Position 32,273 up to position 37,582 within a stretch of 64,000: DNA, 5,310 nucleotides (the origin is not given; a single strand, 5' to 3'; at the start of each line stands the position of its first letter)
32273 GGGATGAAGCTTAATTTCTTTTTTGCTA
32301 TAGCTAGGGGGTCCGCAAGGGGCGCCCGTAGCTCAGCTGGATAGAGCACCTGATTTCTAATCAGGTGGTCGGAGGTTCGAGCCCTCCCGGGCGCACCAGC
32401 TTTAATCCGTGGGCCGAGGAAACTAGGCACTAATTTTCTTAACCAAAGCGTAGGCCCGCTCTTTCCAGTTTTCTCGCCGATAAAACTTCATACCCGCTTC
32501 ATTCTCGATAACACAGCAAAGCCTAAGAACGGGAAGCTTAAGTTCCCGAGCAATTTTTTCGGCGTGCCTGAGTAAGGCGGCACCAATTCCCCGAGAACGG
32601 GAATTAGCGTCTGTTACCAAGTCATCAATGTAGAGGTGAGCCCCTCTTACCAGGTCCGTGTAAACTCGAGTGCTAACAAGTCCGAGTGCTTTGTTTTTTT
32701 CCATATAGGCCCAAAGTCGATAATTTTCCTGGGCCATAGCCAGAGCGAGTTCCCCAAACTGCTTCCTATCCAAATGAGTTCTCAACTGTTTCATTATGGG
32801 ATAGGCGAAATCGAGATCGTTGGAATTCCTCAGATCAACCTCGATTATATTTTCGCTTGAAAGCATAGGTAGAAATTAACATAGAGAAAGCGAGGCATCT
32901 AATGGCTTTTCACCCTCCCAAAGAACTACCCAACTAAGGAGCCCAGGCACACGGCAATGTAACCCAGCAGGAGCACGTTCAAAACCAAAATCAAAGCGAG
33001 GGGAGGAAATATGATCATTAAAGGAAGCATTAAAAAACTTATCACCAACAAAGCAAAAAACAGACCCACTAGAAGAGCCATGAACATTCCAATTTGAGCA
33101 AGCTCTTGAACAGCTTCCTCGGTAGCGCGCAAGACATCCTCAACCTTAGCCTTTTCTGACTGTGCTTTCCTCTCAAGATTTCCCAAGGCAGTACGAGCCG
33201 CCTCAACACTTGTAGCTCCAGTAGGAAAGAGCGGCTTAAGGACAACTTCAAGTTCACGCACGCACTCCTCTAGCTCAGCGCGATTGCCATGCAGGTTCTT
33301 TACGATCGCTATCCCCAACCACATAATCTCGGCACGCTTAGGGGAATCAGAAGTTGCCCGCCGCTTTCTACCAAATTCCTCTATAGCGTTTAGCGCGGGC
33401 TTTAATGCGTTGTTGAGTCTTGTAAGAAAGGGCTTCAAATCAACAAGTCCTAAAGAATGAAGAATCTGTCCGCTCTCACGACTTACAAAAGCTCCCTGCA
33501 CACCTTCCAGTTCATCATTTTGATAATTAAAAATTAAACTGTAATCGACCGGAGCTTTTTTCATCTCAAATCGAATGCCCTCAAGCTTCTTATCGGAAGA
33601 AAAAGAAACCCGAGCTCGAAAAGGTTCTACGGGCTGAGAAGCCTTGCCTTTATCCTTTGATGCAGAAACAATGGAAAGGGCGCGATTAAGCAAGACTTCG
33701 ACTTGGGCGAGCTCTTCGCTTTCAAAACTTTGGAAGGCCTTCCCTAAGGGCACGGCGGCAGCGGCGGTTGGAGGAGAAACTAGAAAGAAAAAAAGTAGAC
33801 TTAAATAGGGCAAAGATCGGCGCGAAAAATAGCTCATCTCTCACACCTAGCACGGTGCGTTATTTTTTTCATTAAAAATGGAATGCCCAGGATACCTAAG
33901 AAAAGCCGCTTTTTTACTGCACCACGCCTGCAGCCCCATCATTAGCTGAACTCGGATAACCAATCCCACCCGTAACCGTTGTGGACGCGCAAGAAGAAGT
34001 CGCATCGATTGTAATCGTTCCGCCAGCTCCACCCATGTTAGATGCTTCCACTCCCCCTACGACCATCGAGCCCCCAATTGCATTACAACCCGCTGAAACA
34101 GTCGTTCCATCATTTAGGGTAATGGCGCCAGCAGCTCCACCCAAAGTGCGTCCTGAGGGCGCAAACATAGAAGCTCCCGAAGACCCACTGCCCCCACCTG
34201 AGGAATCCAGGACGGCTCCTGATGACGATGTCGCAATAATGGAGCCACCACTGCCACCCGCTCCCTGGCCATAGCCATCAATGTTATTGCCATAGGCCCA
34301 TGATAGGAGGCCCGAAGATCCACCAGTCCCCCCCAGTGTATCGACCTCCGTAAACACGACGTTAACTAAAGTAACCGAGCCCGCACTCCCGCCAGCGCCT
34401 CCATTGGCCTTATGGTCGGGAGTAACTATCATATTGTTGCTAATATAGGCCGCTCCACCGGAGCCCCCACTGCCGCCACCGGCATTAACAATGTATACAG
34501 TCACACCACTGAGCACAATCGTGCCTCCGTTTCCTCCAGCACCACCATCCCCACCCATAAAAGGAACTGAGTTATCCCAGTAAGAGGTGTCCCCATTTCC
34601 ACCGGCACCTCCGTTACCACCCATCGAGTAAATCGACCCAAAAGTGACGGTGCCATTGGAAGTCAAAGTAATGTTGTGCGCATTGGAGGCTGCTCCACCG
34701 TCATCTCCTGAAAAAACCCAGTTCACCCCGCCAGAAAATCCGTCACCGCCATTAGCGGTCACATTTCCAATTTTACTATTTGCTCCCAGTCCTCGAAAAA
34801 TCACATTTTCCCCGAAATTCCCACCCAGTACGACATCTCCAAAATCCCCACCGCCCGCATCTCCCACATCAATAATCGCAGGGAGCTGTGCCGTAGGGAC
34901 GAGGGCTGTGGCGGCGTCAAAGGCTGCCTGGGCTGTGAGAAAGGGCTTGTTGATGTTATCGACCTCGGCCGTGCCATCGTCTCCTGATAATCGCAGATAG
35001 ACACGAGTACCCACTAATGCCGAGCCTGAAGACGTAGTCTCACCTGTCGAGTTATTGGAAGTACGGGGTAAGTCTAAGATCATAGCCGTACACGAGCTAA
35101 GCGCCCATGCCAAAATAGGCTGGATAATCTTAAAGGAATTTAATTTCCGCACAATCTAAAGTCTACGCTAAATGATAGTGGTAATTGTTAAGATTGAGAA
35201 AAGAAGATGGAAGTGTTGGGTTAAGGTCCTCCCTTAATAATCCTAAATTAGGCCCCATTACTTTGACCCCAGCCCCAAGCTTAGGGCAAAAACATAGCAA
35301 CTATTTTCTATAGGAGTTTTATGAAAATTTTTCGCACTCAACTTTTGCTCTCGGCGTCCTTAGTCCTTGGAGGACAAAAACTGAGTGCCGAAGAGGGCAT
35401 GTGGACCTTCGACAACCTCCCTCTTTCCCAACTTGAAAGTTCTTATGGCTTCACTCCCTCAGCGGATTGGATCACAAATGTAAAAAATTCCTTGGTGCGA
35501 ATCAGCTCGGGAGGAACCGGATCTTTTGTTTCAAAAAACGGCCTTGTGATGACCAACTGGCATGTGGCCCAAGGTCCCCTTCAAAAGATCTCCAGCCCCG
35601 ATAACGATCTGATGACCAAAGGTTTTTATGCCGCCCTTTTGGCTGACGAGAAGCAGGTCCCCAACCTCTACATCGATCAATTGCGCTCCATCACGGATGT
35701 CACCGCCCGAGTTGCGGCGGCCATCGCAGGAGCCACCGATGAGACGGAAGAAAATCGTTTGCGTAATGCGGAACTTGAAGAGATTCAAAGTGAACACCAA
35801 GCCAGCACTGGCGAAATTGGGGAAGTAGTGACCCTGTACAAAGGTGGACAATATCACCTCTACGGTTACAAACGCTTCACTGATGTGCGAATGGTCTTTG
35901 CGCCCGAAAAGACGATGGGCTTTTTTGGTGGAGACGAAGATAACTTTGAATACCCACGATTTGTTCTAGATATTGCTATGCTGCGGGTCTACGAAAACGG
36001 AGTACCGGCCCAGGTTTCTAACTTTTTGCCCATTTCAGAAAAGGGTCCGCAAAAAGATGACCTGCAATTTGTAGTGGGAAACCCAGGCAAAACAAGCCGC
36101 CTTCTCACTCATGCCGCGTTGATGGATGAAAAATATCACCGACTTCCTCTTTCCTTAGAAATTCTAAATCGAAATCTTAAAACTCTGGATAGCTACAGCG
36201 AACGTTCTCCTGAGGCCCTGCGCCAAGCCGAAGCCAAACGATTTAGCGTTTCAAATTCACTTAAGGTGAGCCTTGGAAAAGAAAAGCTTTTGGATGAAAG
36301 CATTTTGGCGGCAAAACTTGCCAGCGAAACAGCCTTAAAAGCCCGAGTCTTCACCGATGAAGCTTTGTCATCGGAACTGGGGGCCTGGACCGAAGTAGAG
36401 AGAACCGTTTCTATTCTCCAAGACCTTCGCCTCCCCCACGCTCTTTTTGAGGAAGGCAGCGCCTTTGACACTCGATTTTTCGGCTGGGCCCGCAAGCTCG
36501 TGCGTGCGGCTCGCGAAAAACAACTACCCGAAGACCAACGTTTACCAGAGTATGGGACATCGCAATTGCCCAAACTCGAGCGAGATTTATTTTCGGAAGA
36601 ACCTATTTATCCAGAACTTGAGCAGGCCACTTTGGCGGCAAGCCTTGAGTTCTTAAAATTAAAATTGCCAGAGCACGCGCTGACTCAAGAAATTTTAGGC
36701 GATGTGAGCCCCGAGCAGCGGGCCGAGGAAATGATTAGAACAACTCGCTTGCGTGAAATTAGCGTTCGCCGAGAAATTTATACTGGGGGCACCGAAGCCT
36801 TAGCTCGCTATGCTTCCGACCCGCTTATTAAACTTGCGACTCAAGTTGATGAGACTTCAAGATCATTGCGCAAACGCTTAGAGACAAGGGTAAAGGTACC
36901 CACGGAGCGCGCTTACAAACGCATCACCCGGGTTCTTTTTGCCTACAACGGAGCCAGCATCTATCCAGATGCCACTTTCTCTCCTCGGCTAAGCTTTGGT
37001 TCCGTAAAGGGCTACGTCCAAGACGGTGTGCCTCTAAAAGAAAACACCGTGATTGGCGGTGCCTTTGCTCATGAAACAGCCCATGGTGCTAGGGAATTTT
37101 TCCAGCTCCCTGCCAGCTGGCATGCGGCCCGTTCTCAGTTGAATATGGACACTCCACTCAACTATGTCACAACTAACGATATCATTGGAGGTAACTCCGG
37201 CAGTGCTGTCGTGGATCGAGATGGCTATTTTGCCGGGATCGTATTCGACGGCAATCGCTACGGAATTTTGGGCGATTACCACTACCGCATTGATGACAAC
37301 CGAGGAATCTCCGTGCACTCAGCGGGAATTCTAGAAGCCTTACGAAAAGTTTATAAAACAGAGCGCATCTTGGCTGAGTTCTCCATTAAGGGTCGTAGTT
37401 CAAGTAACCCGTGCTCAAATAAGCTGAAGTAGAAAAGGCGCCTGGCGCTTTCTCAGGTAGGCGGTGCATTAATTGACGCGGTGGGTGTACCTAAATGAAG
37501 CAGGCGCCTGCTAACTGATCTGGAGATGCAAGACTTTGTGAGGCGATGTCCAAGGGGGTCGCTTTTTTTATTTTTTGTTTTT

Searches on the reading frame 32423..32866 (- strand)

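Call 73: search_protein_families(library=pfam, proteins=[window:32423-32866:-], max_evalue=0.00001)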
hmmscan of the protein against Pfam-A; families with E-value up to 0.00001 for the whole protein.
window:32423-32866:- (147 aa): 3 families
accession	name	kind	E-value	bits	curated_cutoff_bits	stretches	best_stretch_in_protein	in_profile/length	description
PF00583.31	Acetyltransf_1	-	4.7e-14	53.1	20.7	1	44-131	28-113/116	Acetyltransferase (GNAT) family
PF13508.13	Acetyltransf_7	-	5.8e-08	33.5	27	1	48-135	2-83/84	Acetyltransferase (GNAT) domain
PF13673.13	Acetyltransf_10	-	3.4e-06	27.5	23.6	1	41-130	23-103/128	Acetyltransferase (GNAT) domain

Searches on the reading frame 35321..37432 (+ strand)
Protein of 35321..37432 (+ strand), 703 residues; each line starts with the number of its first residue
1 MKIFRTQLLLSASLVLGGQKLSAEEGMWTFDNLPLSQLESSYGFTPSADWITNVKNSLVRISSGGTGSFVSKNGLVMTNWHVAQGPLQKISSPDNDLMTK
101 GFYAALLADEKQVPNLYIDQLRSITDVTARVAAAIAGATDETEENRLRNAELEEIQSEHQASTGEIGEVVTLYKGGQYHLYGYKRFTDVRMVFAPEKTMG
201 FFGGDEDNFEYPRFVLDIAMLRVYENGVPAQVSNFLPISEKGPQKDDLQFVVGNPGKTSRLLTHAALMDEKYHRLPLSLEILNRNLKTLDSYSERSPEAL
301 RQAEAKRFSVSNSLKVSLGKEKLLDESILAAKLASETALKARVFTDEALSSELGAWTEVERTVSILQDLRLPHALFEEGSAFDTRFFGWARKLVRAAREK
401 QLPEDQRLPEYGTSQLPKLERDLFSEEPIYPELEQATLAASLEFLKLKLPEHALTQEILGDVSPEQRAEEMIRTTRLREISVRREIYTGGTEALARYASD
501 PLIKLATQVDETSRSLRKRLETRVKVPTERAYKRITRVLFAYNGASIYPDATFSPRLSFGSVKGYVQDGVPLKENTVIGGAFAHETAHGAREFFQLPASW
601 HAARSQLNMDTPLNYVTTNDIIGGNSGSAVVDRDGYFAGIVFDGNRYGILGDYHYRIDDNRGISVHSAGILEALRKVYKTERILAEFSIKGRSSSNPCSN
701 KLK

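Call 72: search_protein_families(library=pfam, proteins=[window:35321-37432:+], max_evalue=0.00001)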
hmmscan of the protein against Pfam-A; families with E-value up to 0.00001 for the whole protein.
window:35321-37432:+ (703 aa): 2 families
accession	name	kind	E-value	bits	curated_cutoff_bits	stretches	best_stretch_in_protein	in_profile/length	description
PF10459.15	Peptidase_S46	-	7.4e-177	590.5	22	1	23-688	1-697/698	Peptidase S46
PF13365.12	Trypsin_2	-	1.5e-08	35.9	27.6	0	65-100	1-28/144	Trypsin-like peptidase domain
